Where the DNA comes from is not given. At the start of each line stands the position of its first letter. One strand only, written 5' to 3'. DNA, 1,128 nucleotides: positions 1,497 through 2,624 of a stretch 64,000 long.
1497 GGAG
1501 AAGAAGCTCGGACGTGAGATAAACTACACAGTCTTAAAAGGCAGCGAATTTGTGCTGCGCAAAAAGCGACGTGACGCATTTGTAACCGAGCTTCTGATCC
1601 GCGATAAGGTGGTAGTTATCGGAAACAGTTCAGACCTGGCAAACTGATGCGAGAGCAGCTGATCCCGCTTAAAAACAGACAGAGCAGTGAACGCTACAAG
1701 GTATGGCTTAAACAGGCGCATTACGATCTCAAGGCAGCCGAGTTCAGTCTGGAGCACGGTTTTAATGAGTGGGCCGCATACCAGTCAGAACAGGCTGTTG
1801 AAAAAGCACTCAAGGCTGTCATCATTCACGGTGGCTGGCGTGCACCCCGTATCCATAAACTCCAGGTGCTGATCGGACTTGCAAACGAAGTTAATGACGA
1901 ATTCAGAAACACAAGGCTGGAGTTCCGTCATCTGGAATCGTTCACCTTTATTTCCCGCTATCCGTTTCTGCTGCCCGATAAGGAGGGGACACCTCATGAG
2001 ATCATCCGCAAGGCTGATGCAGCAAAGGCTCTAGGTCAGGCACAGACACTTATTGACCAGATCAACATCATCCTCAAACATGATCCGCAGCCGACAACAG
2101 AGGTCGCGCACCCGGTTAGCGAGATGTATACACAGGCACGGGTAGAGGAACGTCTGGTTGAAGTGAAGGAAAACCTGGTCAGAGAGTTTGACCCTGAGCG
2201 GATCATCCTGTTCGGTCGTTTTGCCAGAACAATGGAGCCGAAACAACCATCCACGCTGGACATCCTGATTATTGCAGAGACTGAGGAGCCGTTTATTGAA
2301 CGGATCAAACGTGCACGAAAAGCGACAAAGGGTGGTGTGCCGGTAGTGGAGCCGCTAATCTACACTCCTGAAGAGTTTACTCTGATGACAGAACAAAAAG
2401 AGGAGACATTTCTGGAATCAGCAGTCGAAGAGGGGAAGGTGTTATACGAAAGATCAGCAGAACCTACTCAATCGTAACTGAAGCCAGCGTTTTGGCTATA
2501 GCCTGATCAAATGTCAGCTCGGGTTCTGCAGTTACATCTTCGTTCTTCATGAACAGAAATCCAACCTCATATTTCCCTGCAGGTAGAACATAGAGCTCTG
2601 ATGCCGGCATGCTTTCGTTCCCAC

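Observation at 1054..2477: Coupled wHTH-NTase / HEPN-MNT fusion pair beside recA (possible variant toxin-antitoxin or defence module)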

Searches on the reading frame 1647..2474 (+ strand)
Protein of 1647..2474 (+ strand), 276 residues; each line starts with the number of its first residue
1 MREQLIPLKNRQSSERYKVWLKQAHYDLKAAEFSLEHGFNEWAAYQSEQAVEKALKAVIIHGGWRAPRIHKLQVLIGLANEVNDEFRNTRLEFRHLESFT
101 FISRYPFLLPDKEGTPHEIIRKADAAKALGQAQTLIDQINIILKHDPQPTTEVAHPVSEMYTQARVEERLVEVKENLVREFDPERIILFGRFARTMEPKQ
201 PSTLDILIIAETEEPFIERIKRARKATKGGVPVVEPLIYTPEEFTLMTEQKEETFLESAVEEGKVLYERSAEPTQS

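Call 3: search_protein_families(library=pfam, proteins=[window:1647-2474:+], max_evalue=1)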
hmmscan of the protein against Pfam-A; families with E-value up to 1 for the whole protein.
window:1647-2474:+ (276 aa): 3 families
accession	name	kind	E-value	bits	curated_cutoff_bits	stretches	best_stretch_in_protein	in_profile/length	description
PF05168.19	HEPN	-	2.8e-23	82.7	22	1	17-137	1-112/117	HEPN domain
PF18765.7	Polbeta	-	0.00035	21.1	26.9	1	173-271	3-92/93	Polymerase beta, Nucleotidyltransferase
PF13189.12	Cytidylate_kin2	-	0.019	15.6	28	1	159-223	70-128/176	Cytidylate kinase-like family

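Call 4: search_protein_families(library=ncbifam, proteins=[window:1647-2474:+], max_evalue=1)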
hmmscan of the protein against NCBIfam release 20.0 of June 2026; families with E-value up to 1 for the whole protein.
window:1647-2474:+ (276 aa): 0 families

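Call 5: search_protein_families(library=padloc, proteins=[window:1647-2474:+], max_evalue=1)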
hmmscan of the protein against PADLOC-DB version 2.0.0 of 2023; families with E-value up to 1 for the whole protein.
window:1647-2474:+ (276 aa): 3 families
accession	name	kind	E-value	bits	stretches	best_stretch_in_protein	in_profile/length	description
PDLC04906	PDC-S09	-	0.00058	18.2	1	160-214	1-54/98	-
PDLC04903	PDC-S09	-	0.0029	15.9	1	162-226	3-68/108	-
PDLC04368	PDC-M05A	-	0.0034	15.2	1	187-265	111-186/201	-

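Call 6: search_solved_structures(query=window:1647-2474:+, max_evalue=1, show_alignments=3)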
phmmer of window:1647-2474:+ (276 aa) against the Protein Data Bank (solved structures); distinct sequences matched with E-value up to 1: 5.
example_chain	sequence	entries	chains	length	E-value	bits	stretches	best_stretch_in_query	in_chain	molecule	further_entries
1o3u_A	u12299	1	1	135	2.7e-08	36.8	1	23-136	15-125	conserved hypothetical protein TM0613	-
1ufb_A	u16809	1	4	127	4.3e-06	29.6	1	16-135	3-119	TT1696 protein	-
1wol_A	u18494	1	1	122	7.8e-06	28.7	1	16-135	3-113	122aa long conserved hypothetical protein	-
3o10_A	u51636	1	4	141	0.19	14.4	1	18-112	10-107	Sacsin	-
6q99_A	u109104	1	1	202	0.62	12.7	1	137-244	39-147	RNA polymerase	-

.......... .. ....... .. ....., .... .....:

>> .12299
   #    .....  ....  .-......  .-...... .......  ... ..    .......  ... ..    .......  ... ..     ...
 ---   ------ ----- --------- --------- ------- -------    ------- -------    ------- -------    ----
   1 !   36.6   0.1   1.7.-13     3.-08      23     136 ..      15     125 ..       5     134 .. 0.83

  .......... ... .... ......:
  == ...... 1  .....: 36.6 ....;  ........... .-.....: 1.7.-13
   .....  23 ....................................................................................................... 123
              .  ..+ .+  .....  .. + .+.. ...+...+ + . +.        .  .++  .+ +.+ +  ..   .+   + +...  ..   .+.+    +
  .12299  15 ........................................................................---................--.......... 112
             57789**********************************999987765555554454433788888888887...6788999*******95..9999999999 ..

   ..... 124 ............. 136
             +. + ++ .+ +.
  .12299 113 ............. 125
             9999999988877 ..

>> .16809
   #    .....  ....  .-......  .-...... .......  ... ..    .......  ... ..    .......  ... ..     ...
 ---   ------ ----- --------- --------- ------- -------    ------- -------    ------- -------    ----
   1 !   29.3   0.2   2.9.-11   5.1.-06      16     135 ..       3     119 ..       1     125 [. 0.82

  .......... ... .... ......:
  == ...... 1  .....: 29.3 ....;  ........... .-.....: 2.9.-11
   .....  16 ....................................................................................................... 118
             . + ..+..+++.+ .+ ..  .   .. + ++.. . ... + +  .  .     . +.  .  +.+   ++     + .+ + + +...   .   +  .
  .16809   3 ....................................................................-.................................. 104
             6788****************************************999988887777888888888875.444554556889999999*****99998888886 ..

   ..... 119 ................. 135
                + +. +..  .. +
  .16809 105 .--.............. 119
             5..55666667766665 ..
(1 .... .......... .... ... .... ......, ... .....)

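Call 8: find_homologous_proteins(query=window:1647-2474:+, max_evalue=0.001)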
Query window:1647-2474:+ (276 aa): 201 proteins with E <= 0.001 among 1118 candidates; the best 120 are listed.
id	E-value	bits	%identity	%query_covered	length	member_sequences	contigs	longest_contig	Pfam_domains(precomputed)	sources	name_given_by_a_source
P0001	8.6e-177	604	100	100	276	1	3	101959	PF05168.20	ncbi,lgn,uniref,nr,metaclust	ncbi:MAG: HEPN domain protein [candidate division WS6 bacterium OLB20]|uniref:HEPN domain protein n=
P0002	4.5e-139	480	77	98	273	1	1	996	PF05168.20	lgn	-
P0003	1.9e-137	475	76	98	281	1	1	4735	PF05168.20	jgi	-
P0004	1.0e-111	391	62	98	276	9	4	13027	PF18765.8,PF05168.20,PF01909.30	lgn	-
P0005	5.2e-100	352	59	93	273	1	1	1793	PF05168.20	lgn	-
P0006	4.0e-99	349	58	97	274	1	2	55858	PF18765.8,PF05168.20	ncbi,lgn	ncbi:MAG: HEPN domain-containing protein [Candidatus Dojkabacteria bacterium]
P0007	7.4e-98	345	59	91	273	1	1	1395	PF18765.8,PF05168.20,PF01909.30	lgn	-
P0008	5.4e-96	339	58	95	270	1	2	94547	PF18765.8,PF05168.20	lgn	-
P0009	1.7e-94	334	59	92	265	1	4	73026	PF05168.20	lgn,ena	-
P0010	1.7e-94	334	55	98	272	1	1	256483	PF18765.8,PF05168.20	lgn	-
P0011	1.7e-92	328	59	92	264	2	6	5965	PF18765.8,PF05168.20,PF01909.30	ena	-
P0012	2.6e-92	327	56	99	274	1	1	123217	PF18765.8,PF05168.20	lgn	-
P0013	2.0e-90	321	56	97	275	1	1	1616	PF18765.8,PF05168.20,PF01909.30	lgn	-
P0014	6.9e-90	319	56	92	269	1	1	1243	PF05168.20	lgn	-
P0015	1.1e-89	318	54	97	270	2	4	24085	PF18765.8,PF05168.20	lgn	-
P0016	1.1e-89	318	53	97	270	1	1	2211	PF05168.20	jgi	-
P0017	2.3e-89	317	54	96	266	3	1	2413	PF05168.20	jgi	-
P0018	2.6e-89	317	55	95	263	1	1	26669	PF18765.8,PF05168.20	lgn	-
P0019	5.3e-89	316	55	95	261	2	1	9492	PF18765.8,PF05168.20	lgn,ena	-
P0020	2.1e-88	314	56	92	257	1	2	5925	PF05168.20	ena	-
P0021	6.1e-88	313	55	95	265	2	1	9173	PF18765.8,PF05168.20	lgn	-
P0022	8.3e-88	312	52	95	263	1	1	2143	PF05168.20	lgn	-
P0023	1.0e-87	312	55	94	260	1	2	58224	PF18765.8,PF05168.20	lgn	-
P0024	1.1e-87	312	58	94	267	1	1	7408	PF18765.8,PF05168.20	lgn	-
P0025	1.2e-86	308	53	95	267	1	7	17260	PF05168.20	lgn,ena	-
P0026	1.4e-86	308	54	93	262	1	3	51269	PF05168.20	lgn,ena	-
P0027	5.8e-86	306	54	93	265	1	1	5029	PF18765.8,PF05168.20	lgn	-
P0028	6.9e-86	306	54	95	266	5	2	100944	PF05168.20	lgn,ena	-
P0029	7.4e-86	306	53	95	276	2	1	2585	PF18765.8,PF05168.20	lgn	-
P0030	1.0e-85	305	55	92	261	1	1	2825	PF18765.8,PF05168.20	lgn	-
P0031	1.2e-85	305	55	93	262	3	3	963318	PF05168.20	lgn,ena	-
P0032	1.6e-85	305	54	93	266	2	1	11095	PF18765.8,PF05168.20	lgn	-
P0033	2.0e-85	304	53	94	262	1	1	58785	PF05168.20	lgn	-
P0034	4.0e-85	303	53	97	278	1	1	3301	PF18765.8,PF05168.20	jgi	jgi:uncharacterized protein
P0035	4.6e-85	303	54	95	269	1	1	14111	PF05168.20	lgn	-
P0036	1.2e-84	302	52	95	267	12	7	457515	PF05168.20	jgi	jgi:HEPN domain-containing protein/predicted nucleotidyltransferase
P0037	1.4e-84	302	52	95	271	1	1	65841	PF18765.8,PF05168.20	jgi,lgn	jgi:HEPN domain-containing protein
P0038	1.5e-84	302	52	97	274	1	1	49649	PF18765.8,PF05168.20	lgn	-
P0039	1.6e-84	301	55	92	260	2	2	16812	PF05168.20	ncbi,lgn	-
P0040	1.6e-84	301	54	92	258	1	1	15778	PF05168.20,PF01909.30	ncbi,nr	ncbi:HEPN domain-containing protein [Candidatus Dojkabacteria bacterium]|nr:HEPN domain-containing p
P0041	3.1e-84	300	52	96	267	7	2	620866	PF05168.20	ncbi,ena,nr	ncbi:MAG TPA: HEPN domain-containing protein [Candidatus Dojkabacteria bacterium]|nr:HEPN domain-con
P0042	3.5e-84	300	54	94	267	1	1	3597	PF05168.20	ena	-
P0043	5.1e-84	300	55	94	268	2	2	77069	PF05168.20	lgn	-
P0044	7.1e-84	299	54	95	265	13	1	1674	PF05168.20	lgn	-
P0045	1.6e-83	298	53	93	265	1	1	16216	PF18765.8,PF05168.20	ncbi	-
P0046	1.6e-83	298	55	92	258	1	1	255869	PF18765.8,PF05168.20,PF01909.30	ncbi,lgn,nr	ncbi:HEPN domain-containing protein [Candidatus Dojkabacteria bacterium]|nr:HEPN domain-containing p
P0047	1.7e-83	298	50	95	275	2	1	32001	PF05168.20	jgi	-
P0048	2.0e-83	298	58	93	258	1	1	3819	PF18765.8,PF05168.20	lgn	-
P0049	4.8e-83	297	48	96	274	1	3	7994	PF05168.20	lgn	-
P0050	6.5e-83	296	53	93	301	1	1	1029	PF05168.20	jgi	jgi:HEPN domain-containing protein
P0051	1.2e-82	295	54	92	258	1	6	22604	PF18765.8,PF05168.20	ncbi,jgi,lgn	-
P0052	1.6e-82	295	53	92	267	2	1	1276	PF05168.20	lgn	-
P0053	2.0e-82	295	53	93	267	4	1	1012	PF05168.20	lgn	-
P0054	2.1e-82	295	54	95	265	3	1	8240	PF05168.20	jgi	jgi:HEPN domain-containing protein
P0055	2.5e-82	294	53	93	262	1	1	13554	PF05168.20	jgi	jgi:HEPN domain-containing protein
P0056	2.8e-82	294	52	95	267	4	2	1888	PF18765.8,PF05168.20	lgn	-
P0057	3.0e-82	294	52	97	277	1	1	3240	PF05168.20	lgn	-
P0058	5.2e-82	293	54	94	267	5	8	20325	PF05168.20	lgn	-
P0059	6.5e-82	293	53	93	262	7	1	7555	PF05168.20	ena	-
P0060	6.9e-82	293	54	94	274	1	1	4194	PF05168.20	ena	-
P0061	1.5e-81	292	53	93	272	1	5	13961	PF05168.20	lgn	-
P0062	2.5e-81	291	53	92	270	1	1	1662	PF18765.8,PF05168.20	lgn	-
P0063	3.9e-81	290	53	95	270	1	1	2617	PF05168.20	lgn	-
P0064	5.2e-81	290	52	94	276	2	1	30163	PF05168.20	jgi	jgi:HEPN domain-containing protein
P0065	9.7e-81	289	52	92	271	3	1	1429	PF18765.8,PF05168.20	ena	-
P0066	1.1e-80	289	52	93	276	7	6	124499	PF18765.8,PF05168.20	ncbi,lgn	-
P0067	1.2e-80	289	50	92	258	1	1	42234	PF18765.8,PF05168.20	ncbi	-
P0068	1.3e-80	289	53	94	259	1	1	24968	PF18765.8,PF05168.20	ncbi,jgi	-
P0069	1.5e-80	288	50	99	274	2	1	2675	PF18765.8,PF05168.20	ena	-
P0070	1.5e-80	288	53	91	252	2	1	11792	PF18765.8,PF05168.20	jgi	-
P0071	1.6e-80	288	49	94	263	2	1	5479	PF18765.8,PF05168.20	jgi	-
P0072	2.3e-80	288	52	93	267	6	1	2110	PF05168.20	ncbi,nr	ncbi:MAG TPA: HEPN domain-containing protein [Candidatus Dojkabacteria bacterium]|nr:HEPN domain-con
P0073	4.3e-80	287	52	93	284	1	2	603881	PF18765.8,PF05168.20,PF01909.30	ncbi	-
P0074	4.8e-80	287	51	92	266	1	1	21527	PF18765.8,PF05168.20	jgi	-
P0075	6.5e-80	286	53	95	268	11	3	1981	PF05168.20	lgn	-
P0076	7.6e-80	286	52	93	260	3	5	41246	PF05168.20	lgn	-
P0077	8.3e-80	286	52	95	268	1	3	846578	PF05168.20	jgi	jgi:HEPN domain-containing protein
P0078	9.5e-80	286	54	92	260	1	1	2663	PF05168.20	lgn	-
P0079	1.5e-79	285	52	95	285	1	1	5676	PF18765.8,PF05168.20,PF01909.30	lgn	-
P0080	2.7e-79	284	52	91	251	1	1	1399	PF05168.20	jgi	jgi:HEPN domain-containing protein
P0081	2.7e-79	284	52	95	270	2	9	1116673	PF05168.20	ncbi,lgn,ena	-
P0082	3.3e-79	284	51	94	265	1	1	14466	PF05168.20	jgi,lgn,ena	-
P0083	4.0e-79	284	51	92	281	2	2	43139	PF05168.20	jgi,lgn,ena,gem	-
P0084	4.7e-79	284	52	93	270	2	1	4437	PF05168.20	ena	-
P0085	6.6e-79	283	48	96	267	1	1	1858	PF05168.20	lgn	-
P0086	8.1e-79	283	51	92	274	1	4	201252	PF18765.8,PF05168.20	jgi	jgi:HEPN domain-containing protein/predicted nucleotidyltransferase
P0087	9.3e-79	283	49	95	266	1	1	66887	PF05168.20,PF01909.30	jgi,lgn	-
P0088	9.8e-79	282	51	96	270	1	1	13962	PF05168.20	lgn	-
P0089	1.8e-78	282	50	94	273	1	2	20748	PF05168.20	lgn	-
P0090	3.2e-78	281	49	93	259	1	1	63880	PF05168.20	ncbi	-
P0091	3.4e-78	281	53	92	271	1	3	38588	PF05168.20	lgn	-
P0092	5.4e-78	280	50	95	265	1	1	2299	PF18765.8,PF05168.20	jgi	jgi:HEPN domain-containing protein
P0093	2.5e-77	278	52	95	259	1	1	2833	PF05168.20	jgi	jgi:HEPN domain-containing protein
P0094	3.9e-77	277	49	97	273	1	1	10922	PF05168.20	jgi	jgi:HEPN domain-containing protein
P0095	2.1e-76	275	50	95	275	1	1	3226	PF05168.20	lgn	-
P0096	2.4e-75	271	51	93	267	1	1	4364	PF18765.8,PF05168.20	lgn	-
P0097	6.8e-75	270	47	96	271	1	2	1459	PF18765.8,PF05168.20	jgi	jgi:HEPN domain-containing protein/predicted nucleotidyltransferase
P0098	1.5e-74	269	49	91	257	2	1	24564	PF18765.8,PF05168.20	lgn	-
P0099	3.6e-74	267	49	95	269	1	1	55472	PF05168.20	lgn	-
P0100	9.7e-74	266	50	91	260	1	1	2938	PF05168.20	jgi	jgi:HEPN domain-containing protein/predicted nucleotidyltransferase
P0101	2.8e-73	265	48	95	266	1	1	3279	PF05168.20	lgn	-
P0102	3.8e-73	264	46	96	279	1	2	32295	PF18765.8,PF05168.20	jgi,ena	-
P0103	5.7e-73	264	49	94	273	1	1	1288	PF05168.20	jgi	jgi:HEPN domain-containing protein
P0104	1.3e-72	262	46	97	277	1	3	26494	PF18765.8,PF05168.20,PF01909.30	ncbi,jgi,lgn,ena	-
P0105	2.2e-72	262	47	96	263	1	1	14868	PF18765.8,PF05168.20,PF01909.30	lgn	-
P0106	9.5e-72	260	46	93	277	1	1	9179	PF18765.8,PF05168.20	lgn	-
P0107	2.5e-71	258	47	94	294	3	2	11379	PF18765.8,PF05168.20,PF01909.30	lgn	-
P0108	2.6e-71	258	47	97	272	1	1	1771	PF18765.8,PF05168.20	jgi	jgi:HEPN domain-containing protein/predicted nucleotidyltransferase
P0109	3.2e-71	258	47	95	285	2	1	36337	PF18765.8,PF05168.20,PF01909.30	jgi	jgi:HEPN domain-containing protein/predicted nucleotidyltransferase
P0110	3.2e-71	258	48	93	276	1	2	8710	PF18765.8,PF05168.20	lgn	-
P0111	3.8e-71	258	45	97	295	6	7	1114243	PF18765.8,PF05168.20,PF01909.30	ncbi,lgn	-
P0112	1.0e-70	256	45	95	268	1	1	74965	PF18765.8,PF05168.20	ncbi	-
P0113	1.2e-70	256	46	93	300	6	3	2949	PF18765.8,PF05168.20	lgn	-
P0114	1.7e-70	255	46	95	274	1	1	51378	PF18765.8,PF05168.20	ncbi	ncbi:MAG: hypothetical protein Kow0081_0590 [Candidatus Dojkabacteria bacterium]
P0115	1.9e-70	255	45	95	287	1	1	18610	PF18765.8,PF05168.20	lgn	-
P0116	3.5e-70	254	45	96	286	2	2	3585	PF18765.8,PF05168.20,PF01909.30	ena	-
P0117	4.8e-70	254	45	97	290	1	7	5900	PF18765.8,PF05168.20,PF01909.30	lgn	-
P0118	8.0e-70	253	48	95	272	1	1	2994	PF18765.8,PF05168.20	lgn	-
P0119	9.9e-70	253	43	95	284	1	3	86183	PF18765.8,PF05168.20,PF01909.30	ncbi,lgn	-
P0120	1.2e-69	253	46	95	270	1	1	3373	PF18765.8,PF05168.20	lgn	-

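Call 14: find_encoding_contigs(protein=P0081, flank=8000, max_places=3)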
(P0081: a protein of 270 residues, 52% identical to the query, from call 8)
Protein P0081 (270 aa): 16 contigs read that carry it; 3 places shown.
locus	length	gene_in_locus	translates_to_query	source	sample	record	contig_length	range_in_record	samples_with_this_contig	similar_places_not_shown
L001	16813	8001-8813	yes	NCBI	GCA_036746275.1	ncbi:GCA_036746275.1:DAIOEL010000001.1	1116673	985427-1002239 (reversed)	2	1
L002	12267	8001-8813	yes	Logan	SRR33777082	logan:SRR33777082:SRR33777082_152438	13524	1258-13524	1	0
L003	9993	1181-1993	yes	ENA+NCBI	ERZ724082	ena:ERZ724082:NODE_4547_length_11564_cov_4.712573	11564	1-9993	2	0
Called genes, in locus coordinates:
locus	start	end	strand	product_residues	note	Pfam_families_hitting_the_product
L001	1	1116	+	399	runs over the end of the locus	PF05228:CHASE4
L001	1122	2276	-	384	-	PF02906:Fe_hyd_lg_C, PF02256:Fe_hyd_SSU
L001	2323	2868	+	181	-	-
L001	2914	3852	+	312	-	-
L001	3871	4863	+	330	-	PF04577:Glyco_transf_61 (weak), PF21694:DNA_pol3_delta_C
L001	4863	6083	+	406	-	PF08239:SH3_3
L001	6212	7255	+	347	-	PF00154:RecA_N, PF06745:ATPase (weak), PF08423:Rad51, PF27531:MT3502_N (weak), PF21096:RecA_C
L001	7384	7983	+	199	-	-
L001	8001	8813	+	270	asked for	PF05168:HEPN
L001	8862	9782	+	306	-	-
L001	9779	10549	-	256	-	PF00121:TIM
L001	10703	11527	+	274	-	PF13462:Thioredoxin_4, PF13098:Thioredoxin_2 (faint), PF01323:DSBA (weak)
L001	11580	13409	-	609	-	-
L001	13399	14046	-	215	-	-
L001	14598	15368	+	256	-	PF04402:SIMPL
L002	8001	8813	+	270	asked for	PF05168:HEPN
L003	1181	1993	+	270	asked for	PF05168:HEPN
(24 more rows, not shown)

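Call 15: find_encoding_contigs(protein=P0111, flank=8000, max_places=3)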
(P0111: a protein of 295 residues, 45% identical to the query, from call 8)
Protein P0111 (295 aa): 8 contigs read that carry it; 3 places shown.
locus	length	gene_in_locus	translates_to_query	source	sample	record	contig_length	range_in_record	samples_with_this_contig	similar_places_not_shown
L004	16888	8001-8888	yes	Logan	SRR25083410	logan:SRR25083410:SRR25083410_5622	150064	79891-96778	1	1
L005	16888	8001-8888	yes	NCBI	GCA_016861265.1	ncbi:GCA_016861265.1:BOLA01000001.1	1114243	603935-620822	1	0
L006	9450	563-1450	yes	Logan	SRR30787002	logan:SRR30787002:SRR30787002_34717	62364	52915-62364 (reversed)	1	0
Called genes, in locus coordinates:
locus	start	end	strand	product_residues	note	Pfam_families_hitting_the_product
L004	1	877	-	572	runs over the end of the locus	PF08245:Mur_ligase_M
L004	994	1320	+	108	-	-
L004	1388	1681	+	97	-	PF00312:Ribosomal_S15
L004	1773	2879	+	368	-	-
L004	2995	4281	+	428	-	PF11104:PilM_2 (faint), PF14450:FtsA (weak), PF02491:SHS2_FTSA, PF06723:MreB_Mbl, PF14450:FtsA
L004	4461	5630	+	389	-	PF00091:Tubulin, PF12327:FtsZ_C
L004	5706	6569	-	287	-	PF04203:Sortase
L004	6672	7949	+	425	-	PF03979:Sigma70_r1_1, PF00140:Sigma70_r1_2, PF04542:Sigma70_r2, PF04539:Sigma70_r3, PF04545:Sigma70_r4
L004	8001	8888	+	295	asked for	PF05168:HEPN, PF01909:NTP_transf_2 (weak), PF18765:Polbeta (weak)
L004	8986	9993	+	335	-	-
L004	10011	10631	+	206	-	-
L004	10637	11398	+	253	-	-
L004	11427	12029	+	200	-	PF05257:CHAP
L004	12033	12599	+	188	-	-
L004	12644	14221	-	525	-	PF12072:RNase_Y_N, PF00013:KH_1 (weak), PF01966:HD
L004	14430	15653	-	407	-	PF01520:Amidase_3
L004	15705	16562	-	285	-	PF02195:ParB_N, PF17762:HTH_ParB, PF23552:ParB_C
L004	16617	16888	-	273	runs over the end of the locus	PF00142:Fer4_NifH, PF01656:CbiA, PF02374:ArsA_ATPase, PF06564:CBP_BcsQ, PF09140:MipZ (faint), PF10609:ParA, PF13614:AAA_31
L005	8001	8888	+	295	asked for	PF05168:HEPN, PF01909:NTP_transf_2 (weak), PF18765:Polbeta (weak)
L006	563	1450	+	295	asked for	PF05168:HEPN, PF01909:NTP_transf_2 (weak), PF18765:Polbeta (weak)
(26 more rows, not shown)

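Call 26: predict_structure(alignment_id=A2)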
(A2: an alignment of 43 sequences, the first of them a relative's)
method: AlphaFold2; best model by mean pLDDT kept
length: 276 residues; sequences in the alignment: 43
mean_pLDDT: 88.3   pTM: 0.83
mean pLDDT of the five models: 88.3, 87.7, 86.6, 86.0, 86.0
residues with pLDDT >= 90: 171; 70-90: 82; 50-70: 22; < 50: 1
segments of 3 or more residues with pLDDT < 50: none
pLDDT, mean of each block of 10 residues (from residue 1): 75 90 98 96 94 97 92 91 92 87 70 69 95 98 85 74 92 98 96 85 93 90 91 92 87 79 94 61
secondary structure, 60 per line:
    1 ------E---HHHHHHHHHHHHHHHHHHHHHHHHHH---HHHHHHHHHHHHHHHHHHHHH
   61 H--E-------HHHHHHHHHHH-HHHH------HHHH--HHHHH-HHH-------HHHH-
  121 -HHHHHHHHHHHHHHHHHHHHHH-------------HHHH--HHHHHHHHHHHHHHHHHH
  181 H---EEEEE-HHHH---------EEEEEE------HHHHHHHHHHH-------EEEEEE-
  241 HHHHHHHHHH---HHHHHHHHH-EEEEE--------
elements in order: H11-36 H40-61 H72-82 H84-87 H94-97 H100-104 H116-119 H122-143 H157-160 H163-181 E185-189 H191-194 E204-209 H216-226 E234-239 H241-250 H254-262 E264-268
